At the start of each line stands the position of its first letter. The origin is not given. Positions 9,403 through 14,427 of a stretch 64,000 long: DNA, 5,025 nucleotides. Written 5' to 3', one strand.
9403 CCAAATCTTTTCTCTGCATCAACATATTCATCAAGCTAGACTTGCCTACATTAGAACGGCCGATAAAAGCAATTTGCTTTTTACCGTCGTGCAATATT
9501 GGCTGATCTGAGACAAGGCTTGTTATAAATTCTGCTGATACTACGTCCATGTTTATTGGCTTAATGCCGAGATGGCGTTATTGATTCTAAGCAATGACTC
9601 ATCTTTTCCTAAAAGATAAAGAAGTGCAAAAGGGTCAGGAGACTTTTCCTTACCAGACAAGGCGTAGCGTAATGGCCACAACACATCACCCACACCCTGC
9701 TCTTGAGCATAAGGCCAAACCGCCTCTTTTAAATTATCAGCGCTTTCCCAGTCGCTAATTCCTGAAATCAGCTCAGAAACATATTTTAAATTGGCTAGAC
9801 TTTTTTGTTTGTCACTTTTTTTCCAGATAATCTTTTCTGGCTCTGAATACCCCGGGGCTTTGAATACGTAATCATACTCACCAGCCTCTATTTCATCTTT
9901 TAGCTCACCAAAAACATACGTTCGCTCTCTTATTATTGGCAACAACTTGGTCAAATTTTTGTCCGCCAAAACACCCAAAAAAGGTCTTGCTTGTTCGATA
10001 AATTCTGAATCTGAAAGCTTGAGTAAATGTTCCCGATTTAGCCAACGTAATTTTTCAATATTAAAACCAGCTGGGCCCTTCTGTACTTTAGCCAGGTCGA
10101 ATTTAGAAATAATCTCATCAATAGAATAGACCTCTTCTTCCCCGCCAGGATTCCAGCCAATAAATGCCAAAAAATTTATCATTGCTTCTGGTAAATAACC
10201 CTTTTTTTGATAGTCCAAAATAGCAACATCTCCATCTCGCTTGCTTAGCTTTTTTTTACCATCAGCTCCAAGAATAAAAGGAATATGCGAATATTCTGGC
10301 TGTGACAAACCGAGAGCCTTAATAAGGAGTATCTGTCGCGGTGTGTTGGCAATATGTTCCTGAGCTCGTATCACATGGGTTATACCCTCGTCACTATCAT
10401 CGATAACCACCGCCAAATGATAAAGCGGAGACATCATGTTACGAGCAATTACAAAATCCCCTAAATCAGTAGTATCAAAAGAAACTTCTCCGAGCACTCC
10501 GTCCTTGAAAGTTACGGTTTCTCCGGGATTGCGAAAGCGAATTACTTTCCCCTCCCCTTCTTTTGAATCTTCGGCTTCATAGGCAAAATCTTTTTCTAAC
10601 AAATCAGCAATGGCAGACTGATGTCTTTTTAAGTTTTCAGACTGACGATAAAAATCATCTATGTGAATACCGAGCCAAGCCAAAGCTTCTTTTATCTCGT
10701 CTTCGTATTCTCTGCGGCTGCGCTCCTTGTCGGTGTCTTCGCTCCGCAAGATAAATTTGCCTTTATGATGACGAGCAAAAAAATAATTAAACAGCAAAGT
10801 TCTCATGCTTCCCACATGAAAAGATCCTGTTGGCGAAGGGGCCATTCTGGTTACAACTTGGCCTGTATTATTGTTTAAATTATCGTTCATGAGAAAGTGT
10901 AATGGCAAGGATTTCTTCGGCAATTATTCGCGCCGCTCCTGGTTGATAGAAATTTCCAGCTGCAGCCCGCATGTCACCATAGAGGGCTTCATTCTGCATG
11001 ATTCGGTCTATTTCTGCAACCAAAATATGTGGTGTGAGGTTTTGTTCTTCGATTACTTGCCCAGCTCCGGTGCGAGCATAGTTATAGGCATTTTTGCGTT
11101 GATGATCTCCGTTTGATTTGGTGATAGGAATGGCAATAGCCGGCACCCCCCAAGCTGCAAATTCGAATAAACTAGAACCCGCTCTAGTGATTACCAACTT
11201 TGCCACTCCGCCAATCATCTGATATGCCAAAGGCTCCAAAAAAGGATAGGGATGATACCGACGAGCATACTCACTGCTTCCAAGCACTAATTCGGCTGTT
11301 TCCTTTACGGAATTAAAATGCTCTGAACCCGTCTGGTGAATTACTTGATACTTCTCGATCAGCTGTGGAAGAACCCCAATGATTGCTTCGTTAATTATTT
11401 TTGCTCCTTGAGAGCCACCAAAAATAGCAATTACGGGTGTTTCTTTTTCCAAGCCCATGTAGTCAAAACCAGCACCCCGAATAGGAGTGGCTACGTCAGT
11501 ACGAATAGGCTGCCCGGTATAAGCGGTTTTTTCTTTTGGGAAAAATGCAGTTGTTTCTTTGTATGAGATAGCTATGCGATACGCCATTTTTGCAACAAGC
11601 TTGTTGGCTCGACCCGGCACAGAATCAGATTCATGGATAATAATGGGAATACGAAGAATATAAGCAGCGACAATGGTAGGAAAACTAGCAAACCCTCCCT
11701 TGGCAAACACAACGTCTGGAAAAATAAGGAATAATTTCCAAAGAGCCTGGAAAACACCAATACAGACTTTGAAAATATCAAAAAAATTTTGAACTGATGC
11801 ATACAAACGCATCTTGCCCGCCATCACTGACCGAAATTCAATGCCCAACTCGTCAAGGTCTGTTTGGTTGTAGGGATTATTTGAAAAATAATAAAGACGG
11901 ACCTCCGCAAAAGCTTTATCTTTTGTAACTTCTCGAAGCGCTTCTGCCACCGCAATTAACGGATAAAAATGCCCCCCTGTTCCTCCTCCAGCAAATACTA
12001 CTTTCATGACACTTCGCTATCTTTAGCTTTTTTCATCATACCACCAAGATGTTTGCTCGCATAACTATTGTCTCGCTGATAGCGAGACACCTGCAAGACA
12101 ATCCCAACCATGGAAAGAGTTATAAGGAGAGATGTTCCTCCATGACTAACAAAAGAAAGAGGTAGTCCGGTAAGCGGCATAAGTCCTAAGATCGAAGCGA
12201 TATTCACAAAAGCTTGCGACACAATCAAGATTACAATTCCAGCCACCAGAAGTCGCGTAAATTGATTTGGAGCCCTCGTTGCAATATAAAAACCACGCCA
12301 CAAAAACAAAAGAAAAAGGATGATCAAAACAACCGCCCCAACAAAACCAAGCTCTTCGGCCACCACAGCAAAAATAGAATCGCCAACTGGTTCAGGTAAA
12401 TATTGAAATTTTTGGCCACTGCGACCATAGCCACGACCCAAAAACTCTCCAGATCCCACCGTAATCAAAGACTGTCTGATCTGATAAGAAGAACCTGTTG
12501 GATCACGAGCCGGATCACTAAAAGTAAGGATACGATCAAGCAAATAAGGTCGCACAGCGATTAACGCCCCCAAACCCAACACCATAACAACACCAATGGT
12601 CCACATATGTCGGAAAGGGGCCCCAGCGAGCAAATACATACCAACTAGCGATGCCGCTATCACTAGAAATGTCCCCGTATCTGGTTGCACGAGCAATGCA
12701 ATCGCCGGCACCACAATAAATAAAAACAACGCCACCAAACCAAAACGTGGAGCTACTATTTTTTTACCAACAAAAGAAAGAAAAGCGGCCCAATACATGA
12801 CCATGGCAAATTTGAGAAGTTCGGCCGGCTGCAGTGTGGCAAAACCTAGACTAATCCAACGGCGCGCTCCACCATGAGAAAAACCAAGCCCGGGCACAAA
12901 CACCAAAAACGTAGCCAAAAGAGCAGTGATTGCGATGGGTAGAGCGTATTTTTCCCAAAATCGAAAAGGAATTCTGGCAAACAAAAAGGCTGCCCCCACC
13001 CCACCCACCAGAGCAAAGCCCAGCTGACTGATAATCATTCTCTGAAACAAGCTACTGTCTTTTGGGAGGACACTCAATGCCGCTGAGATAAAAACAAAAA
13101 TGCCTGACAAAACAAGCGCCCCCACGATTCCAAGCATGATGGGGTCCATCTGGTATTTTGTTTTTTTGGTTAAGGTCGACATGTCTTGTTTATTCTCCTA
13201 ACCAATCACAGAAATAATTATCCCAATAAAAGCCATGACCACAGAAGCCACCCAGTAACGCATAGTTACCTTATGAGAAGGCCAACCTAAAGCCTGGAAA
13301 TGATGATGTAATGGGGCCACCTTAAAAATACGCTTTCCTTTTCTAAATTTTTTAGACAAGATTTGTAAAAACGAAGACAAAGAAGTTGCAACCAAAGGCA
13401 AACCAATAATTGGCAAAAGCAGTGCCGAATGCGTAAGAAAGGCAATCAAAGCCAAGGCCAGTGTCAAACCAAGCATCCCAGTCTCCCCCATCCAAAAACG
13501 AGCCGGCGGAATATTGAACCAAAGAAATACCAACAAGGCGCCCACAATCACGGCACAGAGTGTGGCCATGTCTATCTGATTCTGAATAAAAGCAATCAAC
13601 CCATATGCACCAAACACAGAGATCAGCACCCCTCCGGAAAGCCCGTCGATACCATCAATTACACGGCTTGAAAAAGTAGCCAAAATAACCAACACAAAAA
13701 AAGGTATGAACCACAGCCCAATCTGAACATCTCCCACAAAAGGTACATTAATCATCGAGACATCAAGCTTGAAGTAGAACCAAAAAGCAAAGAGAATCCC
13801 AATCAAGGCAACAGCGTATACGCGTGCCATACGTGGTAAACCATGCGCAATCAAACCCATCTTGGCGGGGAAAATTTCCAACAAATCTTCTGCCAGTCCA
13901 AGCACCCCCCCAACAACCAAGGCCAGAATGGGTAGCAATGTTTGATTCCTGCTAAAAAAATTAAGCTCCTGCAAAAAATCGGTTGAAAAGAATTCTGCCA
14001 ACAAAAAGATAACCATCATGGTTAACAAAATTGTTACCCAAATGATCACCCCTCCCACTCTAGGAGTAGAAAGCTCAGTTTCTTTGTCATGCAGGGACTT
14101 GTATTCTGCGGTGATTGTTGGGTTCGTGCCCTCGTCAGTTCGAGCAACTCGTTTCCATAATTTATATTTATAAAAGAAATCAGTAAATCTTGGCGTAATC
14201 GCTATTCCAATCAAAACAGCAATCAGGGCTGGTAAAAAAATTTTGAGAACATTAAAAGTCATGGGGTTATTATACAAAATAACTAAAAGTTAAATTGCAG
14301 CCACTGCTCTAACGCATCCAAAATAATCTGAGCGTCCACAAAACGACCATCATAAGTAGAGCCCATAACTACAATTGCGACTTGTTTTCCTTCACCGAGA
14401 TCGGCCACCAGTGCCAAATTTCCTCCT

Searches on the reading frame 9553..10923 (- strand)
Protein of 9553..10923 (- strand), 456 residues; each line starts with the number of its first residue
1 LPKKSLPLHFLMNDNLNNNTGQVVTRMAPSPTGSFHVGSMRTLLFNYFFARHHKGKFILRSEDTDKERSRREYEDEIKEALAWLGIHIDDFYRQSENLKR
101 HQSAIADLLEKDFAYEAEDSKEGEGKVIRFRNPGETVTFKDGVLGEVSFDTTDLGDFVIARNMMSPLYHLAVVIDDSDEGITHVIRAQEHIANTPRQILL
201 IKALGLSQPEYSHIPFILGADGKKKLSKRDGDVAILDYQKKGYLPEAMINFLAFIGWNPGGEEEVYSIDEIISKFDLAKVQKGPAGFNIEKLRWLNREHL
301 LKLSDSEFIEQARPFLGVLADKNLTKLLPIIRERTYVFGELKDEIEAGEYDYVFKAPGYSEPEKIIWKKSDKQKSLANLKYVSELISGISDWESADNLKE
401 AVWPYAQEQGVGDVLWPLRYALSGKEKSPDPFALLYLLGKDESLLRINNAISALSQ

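Call 85: search_protein_families(library=pfam, proteins=[window:9553-10923:-], max_evalue=0.0001)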
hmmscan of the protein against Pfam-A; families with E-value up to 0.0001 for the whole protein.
window:9553-10923:- (456 aa): 2 families
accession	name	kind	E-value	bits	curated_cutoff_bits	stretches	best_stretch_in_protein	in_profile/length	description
PF00749.27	tRNA-synt_1c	-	6.5e-81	272.1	23.4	2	119-294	137-314/314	tRNA synthetases class I (E and Q), catalytic domain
PF19269.4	Anticodon_2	-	1e-22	81.5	23.6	1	307-451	1-141/141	Anticodon binding domain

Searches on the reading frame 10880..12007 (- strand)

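Call 85: search_protein_families(library=pfam, proteins=[window:10880-12007:-], max_evalue=0.0001)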
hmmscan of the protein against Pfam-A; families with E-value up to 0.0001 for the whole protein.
window:10880-12007:- (375 aa): 2 families
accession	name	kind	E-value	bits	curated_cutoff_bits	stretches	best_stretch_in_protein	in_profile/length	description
PF04101.22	Glyco_tran_28_C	-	9.6e-32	110.7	22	1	192-355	1-160/166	Glycosyltransferase family 28 C-terminal domain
PF03033.26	Glyco_transf_28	-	5e-28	98.3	26.2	1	3-146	1-138/139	Glycosyltransferase family 28 N-terminal domain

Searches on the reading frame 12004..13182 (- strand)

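Call 85: search_protein_families(library=pfam, proteins=[window:12004-13182:-], max_evalue=0.0001)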
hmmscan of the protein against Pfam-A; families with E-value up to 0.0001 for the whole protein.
window:12004-13182:- (392 aa): 1 family
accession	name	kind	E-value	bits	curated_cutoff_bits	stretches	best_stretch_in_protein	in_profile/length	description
PF01098.24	FTSW_RODA_SPOVE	-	2.8e-90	303.3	26.4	1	19-370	7-355/356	Cell cycle protein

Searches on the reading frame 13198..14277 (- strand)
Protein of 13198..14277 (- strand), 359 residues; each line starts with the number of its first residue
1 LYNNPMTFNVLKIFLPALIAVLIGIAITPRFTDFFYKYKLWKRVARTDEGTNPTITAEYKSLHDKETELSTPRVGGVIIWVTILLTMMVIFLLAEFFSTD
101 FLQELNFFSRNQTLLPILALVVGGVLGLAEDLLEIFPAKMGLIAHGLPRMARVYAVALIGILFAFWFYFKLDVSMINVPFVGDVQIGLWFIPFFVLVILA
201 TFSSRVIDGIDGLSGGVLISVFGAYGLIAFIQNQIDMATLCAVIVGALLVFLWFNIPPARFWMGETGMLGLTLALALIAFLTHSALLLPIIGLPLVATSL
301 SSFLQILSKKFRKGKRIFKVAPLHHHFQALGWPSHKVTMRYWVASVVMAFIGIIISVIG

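Call 86: search_protein_families(library=pfam, proteins=[window:13198-14277:-], max_evalue=0.0001)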
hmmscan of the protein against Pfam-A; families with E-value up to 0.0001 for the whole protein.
window:13198-14277:- (359 aa): 1 family
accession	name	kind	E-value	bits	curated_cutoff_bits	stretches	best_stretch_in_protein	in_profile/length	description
PF00953.26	Glycos_transf_4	-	2.3e-19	70.4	27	1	117-280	5-157/160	Glycosyl transferase family 4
